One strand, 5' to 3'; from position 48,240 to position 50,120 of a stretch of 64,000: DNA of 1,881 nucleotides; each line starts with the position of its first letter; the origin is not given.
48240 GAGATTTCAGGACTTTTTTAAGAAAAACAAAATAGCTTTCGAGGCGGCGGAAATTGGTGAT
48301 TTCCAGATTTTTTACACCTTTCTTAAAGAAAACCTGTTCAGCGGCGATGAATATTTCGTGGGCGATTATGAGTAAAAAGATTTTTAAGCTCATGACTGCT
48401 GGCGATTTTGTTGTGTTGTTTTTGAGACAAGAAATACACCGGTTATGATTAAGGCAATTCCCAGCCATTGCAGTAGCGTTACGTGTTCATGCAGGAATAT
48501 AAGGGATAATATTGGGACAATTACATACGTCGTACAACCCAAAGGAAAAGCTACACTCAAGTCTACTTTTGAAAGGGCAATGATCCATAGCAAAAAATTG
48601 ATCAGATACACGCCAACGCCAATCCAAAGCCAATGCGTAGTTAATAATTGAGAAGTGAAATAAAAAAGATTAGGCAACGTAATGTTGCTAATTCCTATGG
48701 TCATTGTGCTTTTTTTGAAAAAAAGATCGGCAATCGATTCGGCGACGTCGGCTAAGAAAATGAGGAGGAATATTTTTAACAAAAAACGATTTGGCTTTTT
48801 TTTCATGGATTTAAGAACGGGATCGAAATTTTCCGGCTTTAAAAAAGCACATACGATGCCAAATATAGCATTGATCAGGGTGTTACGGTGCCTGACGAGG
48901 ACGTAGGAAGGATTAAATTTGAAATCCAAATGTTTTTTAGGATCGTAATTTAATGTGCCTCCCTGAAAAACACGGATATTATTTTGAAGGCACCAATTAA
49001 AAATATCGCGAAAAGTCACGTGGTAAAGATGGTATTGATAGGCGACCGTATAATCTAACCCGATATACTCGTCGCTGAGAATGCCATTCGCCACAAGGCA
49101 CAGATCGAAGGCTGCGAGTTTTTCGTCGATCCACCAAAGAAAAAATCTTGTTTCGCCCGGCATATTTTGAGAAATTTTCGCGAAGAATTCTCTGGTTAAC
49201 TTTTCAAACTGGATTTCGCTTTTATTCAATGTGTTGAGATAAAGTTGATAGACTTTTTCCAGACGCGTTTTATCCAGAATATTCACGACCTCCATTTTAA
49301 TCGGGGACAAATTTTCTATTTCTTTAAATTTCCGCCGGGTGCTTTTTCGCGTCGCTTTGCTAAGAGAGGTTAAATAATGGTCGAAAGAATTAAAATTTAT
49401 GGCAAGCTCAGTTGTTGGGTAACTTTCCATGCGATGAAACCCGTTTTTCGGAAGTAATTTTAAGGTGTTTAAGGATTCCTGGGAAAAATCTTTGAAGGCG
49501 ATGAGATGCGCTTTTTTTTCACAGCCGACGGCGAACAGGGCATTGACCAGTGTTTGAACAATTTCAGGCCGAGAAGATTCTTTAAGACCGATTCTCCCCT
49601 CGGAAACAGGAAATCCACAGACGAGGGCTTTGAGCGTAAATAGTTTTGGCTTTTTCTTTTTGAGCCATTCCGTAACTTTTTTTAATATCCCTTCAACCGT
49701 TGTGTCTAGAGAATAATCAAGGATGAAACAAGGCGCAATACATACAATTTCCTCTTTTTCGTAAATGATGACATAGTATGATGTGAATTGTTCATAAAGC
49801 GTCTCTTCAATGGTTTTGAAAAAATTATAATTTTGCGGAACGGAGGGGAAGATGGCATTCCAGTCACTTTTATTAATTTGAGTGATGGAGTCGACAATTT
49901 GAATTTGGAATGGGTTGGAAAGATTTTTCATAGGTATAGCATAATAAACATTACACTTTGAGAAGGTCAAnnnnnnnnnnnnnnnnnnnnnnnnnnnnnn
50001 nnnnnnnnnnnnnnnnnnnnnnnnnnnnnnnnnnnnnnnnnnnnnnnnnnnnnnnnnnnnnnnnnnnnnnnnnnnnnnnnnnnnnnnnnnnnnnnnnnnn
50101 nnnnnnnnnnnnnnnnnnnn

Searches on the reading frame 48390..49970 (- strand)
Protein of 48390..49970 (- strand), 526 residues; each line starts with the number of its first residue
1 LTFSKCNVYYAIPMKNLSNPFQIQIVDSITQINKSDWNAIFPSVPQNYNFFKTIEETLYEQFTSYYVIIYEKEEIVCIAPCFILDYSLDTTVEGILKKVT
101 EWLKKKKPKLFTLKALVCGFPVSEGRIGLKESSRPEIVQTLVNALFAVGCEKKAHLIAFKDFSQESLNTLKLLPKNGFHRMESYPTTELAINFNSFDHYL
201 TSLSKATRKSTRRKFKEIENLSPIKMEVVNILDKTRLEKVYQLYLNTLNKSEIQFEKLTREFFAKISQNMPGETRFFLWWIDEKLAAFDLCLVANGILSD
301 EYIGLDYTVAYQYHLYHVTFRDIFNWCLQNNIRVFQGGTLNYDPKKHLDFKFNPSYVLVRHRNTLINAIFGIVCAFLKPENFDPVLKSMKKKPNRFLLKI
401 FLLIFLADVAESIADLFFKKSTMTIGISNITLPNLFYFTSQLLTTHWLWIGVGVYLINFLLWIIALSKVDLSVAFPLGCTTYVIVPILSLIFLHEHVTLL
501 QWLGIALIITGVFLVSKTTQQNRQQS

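Call 61: search_protein_families(library=pfam, proteins=[window:48390-49970:-], max_evalue=0.00001)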
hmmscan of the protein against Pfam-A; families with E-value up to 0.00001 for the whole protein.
window:48390-49970:- (526 aa): 3 families
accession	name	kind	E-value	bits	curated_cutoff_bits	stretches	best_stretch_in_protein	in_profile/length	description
PF04339.18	FemAB_like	-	7.8e-17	61.9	27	1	28-339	1-313/369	Peptidogalycan biosysnthesis/recognition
PF13480.13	Acetyltransf_6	-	7.8e-11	42.7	22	1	206-342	2-139/143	Acetyltransferase (GNAT) domain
PF00892.27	EamA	-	2.9e-09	37.7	28.2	1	430-516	44-134/135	EamA-like transporter family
